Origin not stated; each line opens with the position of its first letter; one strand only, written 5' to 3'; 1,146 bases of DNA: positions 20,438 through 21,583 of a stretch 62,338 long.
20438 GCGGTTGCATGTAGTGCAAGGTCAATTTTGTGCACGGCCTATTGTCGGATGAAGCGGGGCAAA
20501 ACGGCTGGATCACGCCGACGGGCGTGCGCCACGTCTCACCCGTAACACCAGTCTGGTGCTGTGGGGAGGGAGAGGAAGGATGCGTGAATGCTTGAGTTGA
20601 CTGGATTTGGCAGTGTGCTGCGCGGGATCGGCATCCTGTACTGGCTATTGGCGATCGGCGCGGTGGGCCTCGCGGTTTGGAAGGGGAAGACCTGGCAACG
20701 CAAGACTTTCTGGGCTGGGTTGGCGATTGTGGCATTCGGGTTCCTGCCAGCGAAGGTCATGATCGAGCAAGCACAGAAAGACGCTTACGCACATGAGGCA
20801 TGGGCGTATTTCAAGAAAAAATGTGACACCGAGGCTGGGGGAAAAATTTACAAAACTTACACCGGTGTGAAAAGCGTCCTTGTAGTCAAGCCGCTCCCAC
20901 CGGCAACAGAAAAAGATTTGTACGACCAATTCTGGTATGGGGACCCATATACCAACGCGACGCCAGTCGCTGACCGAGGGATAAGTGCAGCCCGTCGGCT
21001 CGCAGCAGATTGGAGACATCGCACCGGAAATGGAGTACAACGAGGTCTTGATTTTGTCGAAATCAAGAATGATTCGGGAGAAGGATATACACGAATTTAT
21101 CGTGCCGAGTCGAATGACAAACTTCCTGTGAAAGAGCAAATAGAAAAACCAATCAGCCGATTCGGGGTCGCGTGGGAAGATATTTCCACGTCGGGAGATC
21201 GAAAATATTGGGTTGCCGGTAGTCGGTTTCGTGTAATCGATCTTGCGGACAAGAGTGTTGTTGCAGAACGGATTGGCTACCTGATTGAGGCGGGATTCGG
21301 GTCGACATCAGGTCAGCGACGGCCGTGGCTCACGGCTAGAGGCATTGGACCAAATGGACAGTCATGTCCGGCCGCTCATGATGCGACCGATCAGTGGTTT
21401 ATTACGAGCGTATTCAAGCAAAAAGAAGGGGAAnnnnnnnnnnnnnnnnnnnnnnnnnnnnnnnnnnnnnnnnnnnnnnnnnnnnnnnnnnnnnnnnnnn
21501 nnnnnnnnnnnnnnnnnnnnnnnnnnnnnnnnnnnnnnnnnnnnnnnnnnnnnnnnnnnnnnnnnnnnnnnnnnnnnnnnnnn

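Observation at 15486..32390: Atypically arranged T1SS locus: ABC, then three copies of an unknown domain, then an RTX-hydrolase cargo, HlyD and a CptA-like ORF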

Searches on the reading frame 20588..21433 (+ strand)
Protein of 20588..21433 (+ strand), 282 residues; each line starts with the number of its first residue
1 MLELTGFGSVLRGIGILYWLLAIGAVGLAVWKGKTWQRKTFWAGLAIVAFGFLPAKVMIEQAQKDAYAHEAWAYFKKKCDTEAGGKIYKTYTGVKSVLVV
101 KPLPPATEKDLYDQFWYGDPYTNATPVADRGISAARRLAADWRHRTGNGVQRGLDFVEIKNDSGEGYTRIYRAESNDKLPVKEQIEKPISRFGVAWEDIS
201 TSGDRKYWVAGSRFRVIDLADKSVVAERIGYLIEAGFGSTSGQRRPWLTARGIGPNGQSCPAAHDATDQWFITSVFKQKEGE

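Call 4: search_protein_families(library=pfam, proteins=[window:20588-21433:+], max_evalue=0.01)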
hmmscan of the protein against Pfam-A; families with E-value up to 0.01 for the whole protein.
window:20588-21433:+ (282 aa): 0 families

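Call 5: search_protein_families(library=ncbifam, proteins=[window:20588-21433:+], max_evalue=0.01)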
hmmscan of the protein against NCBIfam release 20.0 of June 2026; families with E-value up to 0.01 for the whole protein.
window:20588-21433:+ (282 aa): 0 families
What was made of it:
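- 21433..30519 (+): Giant RTX cargo (3028 aa counted from the ATG at 21433, or MANGQ from 21439). Parts: alpha/beta-hydrolase head (aa about 1-420, GYSLG Ser164), conserved neck (aa about 420-650), an RTX and HCBP_related body, and a C-terminal region. No retention_LapA hit (call 5).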

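Call 8: find_homologous_proteins(query=window:20588-21433:+)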
Query window:20588-21433:+ (282 aa): 394 proteins with E <= 0.001 among 5791 candidates; the best 120 are listed.
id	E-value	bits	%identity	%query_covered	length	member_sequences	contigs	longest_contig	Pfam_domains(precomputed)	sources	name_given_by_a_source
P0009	4.3e-187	638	98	100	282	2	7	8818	-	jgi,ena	-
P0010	2.8e-148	511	78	100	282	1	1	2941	-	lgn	-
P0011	1.0e-145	503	78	99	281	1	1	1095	-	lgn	-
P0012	2.3e-145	501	77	99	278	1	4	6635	-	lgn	-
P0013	4.4e-142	491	75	99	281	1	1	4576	-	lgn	-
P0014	1.3e-138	479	74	100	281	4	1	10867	-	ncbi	-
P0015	1.4e-138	479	75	99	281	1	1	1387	-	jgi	jgi:hypothetical protein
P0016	1.4e-137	476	74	100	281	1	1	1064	-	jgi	jgi:hypothetical protein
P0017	1.6e-137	476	75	99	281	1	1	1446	-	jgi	jgi:hypothetical protein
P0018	2.8e-136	472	73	100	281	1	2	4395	-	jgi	jgi:hypothetical protein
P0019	2.0e-135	469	72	99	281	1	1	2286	-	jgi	jgi:hypothetical protein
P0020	4.7e-135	468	73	99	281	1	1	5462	-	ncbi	-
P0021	1.6e-134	466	73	99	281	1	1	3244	-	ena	-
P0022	1.0e-133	463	73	99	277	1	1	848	-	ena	-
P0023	2.6e-132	459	70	100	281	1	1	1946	-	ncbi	-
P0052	4.2e-116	405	65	100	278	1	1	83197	-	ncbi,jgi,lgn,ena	jgi:hypothetical protein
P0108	1.3e-101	358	62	99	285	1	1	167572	-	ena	-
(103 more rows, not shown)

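Call 9: find_encoding_contigs(protein=P0052, flank=10000, max_places=2)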
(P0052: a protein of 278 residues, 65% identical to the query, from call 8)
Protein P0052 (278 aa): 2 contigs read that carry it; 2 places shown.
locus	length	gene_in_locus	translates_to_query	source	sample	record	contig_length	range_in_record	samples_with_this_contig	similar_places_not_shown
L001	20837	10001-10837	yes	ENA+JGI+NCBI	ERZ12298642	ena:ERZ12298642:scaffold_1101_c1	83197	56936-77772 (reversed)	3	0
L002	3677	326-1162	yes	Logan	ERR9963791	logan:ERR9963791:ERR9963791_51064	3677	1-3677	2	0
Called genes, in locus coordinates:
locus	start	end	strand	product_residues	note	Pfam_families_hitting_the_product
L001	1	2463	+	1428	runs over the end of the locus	PF04563:RNA_pol_Rpb2_1, PF04561:RNA_pol_Rpb2_2, PF04565:RNA_pol_Rpb2_3, PF10385:RNA_pol_Rpb2_45, PF00562:RNA_pol_Rpb2_6, PF04560:RNA_pol_Rpb2_7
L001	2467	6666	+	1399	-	PF04997:RNA_pol_Rpb1_1, PF00623:RNA_pol_Rpb1_2, PF04983:RNA_pol_Rpb1_3, PF05000:RNA_pol_Rpb1_4, PF04998:RNA_pol_Rpb1_5, PF01333:Apocytochr_F_C (faint)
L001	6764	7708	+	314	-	-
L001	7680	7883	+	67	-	-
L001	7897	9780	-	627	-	PF00005:ABC_tran, PF02463:SMC_N (faint), PF13555:AAA_29 (faint), PF12848:ABC_tran_Xtn, PF00005:ABC_tran, PF13304:AAA_21 (weak), PF16326:ABC_tran_CTD (weak)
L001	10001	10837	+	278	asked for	-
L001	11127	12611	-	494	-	PF00501:AMP-binding, PF13193:AMP-binding_C (weak)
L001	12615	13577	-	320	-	PF03401:TctC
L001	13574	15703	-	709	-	PF00581:Rhodanese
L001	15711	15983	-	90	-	PF04355:BamE (weak), PF07467:BLIP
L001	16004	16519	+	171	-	PF13302:Acetyltransf_3, PF13420:Acetyltransf_4, PF13673:Acetyltransf_10 (weak), PF00583:Acetyltransf_1, PF13508:Acetyltransf_7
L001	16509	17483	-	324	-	PF08240:ADH_N, PF00107:ADH_zinc_N, PF13602:ADH_zinc_N_2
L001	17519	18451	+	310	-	PF13417:GST_N_3, PF13409:GST_N_2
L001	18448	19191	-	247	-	PF00106:adh_short, PF08659:KR (faint), PF13561:adh_short_C2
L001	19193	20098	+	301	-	PF00561:Abhydrolase_1, PF12697:Abhydrolase_6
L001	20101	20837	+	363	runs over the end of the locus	PF02746:MR_MLE_N, PF13378:MR_MLE_C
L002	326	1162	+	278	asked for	-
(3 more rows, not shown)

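Call 10: find_encoding_contigs(protein=P0108, flank=10000, max_places=2)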
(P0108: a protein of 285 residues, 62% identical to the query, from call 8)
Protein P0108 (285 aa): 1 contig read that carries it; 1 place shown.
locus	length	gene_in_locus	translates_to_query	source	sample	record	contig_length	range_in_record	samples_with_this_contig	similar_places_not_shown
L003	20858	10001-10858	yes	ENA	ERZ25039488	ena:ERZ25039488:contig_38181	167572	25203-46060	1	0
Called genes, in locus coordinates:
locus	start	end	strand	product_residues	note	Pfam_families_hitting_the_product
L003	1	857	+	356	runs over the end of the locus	PF03401:TctC (faint)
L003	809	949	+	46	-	-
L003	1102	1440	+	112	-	PF03401:TctC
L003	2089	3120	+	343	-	PF13378:MR_MLE_C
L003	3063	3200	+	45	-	-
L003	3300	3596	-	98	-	-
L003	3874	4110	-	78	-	-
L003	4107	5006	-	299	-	-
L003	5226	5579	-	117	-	-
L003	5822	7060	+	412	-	PF00174:Oxidored_molyb, PF03404:Mo-co_dimer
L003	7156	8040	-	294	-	PF03401:TctC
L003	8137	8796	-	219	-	PF01177:Asp_Glu_race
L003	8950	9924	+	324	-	PF03401:TctC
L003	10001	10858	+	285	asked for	-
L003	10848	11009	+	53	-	-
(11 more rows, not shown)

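Call 29: find_related_loci(query=A3, collection=genome_contigs, flank=10000)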
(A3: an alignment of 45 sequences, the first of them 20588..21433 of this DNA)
Query A3 (282 aa) in genome_contigs; peptide patterns used: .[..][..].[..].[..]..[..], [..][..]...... (x = any residue, [..] = any of these).
231 stretches matched a pattern; 25 encode a relative of the query (tblastn E <= 1e-3); 25 distinct loci.
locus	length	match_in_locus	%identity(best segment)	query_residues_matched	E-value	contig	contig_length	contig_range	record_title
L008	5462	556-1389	73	1-279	1e-139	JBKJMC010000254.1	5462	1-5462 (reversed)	MAG: Ilumatobacteraceae bacterium isolate ant_bin.310 k117_93233, whole genome shotgun sequence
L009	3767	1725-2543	70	1-277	3e-124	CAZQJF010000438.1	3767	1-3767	MAG TPA_asm: uncultured Streptomycetaceae bacterium isolate SRP136066_co1_153 genome assembly, contig: NODE_47897_length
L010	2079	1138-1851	73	45-282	3e-116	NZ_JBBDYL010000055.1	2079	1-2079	MAG: Sulfuricaulis sp. isolate LejiaD_57_21 Lejia_D_66055_length_2079_cov_19, whole genome shotgun sequence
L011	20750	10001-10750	68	28-277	5e-108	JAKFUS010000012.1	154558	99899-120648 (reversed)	MAG: Betaproteobacteria bacterium isolate D1_Bin_39 D1_0000065, whole genome shotgun sequence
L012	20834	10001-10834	58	1-280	2e-102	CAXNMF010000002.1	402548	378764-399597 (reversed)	MAG: Burkholderiales bacterium isolate ME-04may21-LR-25 genome assembly, contig: ME-04may21-LR-C143, whole genome shotgu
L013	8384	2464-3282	57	7-280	4e-101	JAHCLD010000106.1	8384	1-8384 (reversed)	MAG: Burkholderiales bacterium isolate TGS_PRO44 PRO44_106, whole genome shotgun sequence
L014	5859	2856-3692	60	1-277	7e-100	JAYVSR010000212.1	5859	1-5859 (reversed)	MAG: Burkholderiales bacterium isolate GL74_DN_concoct_50_sub GL74_DN_concoct_50_sub_211, whole genome shotgun sequence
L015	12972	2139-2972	55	1-281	2e-94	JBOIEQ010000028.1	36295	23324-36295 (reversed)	MAG: Burkholderiales bacterium isolate SE1500_metabat2.bin.10 NODE_219_length_36295_cov_1.593702, whole genome shotgun s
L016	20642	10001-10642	67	65-281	2e-92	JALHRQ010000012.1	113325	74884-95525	MAG: Burkholderiales bacterium isolate maxbin.188 c_000000001090, whole genome shotgun sequence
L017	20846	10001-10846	51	1-282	1e-91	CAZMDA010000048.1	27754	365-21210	MAG TPA_asm: uncultured Bordetella sp. isolate binchicken_co411_62 genome assembly, contig: NODE_966_length_27754_cov_11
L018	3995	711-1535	54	1-277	1e-91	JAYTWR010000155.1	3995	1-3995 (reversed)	MAG: Burkholderiales bacterium isolate GFS_5817 GFS_5817_154, whole genome shotgun sequence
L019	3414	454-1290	54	1-280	1e-92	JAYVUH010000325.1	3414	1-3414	MAG: Burkholderiales bacterium isolate GL74_UP_metabinner_25_sub GL74_UP_metabinner_25_sub_324, whole genome shotgun seq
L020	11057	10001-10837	57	1-282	3e-90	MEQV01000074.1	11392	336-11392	MAG: Betaproteobacteria bacterium RIFCSPLOWO2_02_FULL_62_17 rifcsplowo2_02_scaffold_16719, whole genome shotgun sequence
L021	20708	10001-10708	62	44-281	3e-89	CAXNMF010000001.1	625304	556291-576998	MAG: Burkholderiales bacterium isolate ME-04may21-LR-25 genome assembly, contig: ME-04may21-LR-C65, whole genome shotgun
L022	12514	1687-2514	56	2-278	3e-88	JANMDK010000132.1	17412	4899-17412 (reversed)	MAG: Pseudomonadota bacterium isolate OTE_75_metabat_17 OTE_75_k141_546086, whole genome shotgun sequence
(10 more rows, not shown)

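Call 31: predict_structure(alignment_id=A3)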
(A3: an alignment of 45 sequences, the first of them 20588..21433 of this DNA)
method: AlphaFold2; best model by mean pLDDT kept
length: 282 residues; sequences in the alignment: 45
mean_pLDDT: 85.5   pTM: 0.76
mean pLDDT of the five models: 85.5, 82.4, 81.8, 78.7, 78.0
residues with pLDDT >= 90: 123; 70-90: 128; 50-70: 21; < 50: 10
segments of 3 or more residues with pLDDT < 50: 1-4, 253-256
pLDDT, mean of each block of 10 residues (from residue 1): 53 80 86 85 85 85 92 93 94 96 89 76 73 91 86 95 93 85 96 95 92 95 96 88 82 58 78 84 42
secondary structure, 60 per line:
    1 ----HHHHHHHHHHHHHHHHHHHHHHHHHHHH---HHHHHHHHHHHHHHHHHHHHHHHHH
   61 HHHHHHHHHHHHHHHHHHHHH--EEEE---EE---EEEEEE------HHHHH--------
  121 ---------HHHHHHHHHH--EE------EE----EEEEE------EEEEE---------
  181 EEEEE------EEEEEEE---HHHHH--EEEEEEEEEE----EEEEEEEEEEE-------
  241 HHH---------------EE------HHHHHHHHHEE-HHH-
elements in order: H5-32 H36-81 E84-87 E96-101 H108-112 H130-139 E156-160 E167-171 E181-185 E192-198 H202-206 E209-218 E223-233 H267-275
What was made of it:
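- On Lipase-specific foldase (Lif): The AF2 model of p282 is mixed alpha/beta with 9 strands (call 31).
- Closest known: Lipase-specific foldases. Different: Here the fold is alpha/beta (call 31), the lipase has no signal peptide, and orphan partners and arrays exist.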

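Call 36: fold_search(model_id=the predicted structure, library=pdb)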
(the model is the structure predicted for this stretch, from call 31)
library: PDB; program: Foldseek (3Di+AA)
matches with E <= 10: 632; with E <= 0.001: 0
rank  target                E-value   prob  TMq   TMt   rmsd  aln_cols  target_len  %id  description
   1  5t11_K                9.4e-03  0.75  0.22  0.40   8.5       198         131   17  PelC L103M dodecamer from Paraburkholderia phytofirmans, space group C2 (released 2017-03-15)
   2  5t11_D                1.0e-02  0.89  0.24  0.45   8.6       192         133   16  PelC L103M dodecamer from Paraburkholderia phytofirmans, space group C2 (released 2017-03-15)
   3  5t11_L                1.1e-02  0.93  0.27  0.50   8.6       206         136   16  PelC L103M dodecamer from Paraburkholderia phytofirmans, space group C2 (released 2017-03-15)
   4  5t11_G                1.5e-02  0.87  0.26  0.47   8.6       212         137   15  PelC L103M dodecamer from Paraburkholderia phytofirmans, space group C2 (released 2017-03-15)
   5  5t11_H                2.4e-02  0.72  0.24  0.43   8.6       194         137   18  PelC L103M dodecamer from Paraburkholderia phytofirmans, space group C2 (released 2017-03-15)
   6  5t11_C                2.4e-02  0.54  0.21  0.39   9.8       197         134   17  PelC L103M dodecamer from Paraburkholderia phytofirmans, space group C2 (released 2017-03-15)
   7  5t11_I                2.6e-02  0.75  0.24  0.44   7.5       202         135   16  PelC L103M dodecamer from Paraburkholderia phytofirmans, space group C2 (released 2017-03-15)
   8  4kwy_B                3.3e-02  0.38  0.17  0.31   6.3       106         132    9  Crystal structure of a putative lipoprotein (CC_3750) from Caulobacter crescentus CB15 at 2.40 A resolution (released 2013-06-19)
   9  5t11_B                4.3e-02  0.75  0.27  0.48   8.9       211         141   16  PelC L103M dodecamer from Paraburkholderia phytofirmans, space group C2 (released 2017-03-15)
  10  5t10_A                6.3e-02  0.72  0.26  0.49   8.4       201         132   17  PelC dodecamer from Paraburkholderia phytofirmans, space group P6 (released 2017-03-15)
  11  5t11_A                6.3e-02  0.72  0.25  0.47   8.6       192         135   17  PelC L103M dodecamer from Paraburkholderia phytofirmans, space group C2 (released 2017-03-15)
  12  5t11_F                6.3e-02  0.51  0.24  0.44   8.8       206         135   17  PelC L103M dodecamer from Paraburkholderia phytofirmans, space group C2 (released 2017-03-15)
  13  3e29_C                7.6e-02  0.23  0.16  0.28  10.7       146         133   10  X-Ray structure of the protein Q7WE92_BORBR from thioesterase superfamily. Northeast Structural Genomics Consortium Ta (released 2008-09-30)
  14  5t11_E                8.6e-02  0.54  0.25  0.45   8.6       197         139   17  PelC L103M dodecamer from Paraburkholderia phytofirmans, space group C2 (released 2017-03-15)
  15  5t0z_B                1.0e-01  0.77  0.11  0.19   2.7        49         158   20  PelC from Geobacter metallireducens (released 2017-03-15)
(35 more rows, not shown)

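Call 62: find_encoding_contigs(protein=P0009, flank=10000, max_places=6)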
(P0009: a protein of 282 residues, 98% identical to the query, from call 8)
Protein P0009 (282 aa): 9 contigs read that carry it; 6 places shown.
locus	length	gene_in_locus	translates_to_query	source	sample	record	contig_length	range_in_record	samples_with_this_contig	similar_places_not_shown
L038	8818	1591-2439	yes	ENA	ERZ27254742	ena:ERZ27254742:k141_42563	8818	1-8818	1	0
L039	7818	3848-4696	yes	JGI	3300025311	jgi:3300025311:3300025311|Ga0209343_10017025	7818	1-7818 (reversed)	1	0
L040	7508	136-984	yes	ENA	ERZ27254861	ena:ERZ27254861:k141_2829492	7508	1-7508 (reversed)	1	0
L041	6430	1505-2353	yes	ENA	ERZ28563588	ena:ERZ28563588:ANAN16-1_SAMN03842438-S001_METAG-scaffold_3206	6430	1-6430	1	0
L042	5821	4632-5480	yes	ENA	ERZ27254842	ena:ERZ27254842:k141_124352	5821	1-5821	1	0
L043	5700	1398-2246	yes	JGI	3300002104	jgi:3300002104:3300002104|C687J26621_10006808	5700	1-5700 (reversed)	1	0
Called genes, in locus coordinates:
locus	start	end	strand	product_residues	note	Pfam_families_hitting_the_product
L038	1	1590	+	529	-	?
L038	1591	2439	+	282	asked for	-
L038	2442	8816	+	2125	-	?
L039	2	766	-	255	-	?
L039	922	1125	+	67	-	PF10047:DUF2281 (weak)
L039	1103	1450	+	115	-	PF02452:PemK_toxin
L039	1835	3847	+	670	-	PF00664:ABC_membrane, PF00005:ABC_tran, PF02463:SMC_N (faint)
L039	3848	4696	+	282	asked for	-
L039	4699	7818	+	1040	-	?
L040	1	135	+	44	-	?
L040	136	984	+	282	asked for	-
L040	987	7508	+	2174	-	?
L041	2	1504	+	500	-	?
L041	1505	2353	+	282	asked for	-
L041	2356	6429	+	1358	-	?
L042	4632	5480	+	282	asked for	-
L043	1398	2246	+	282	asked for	-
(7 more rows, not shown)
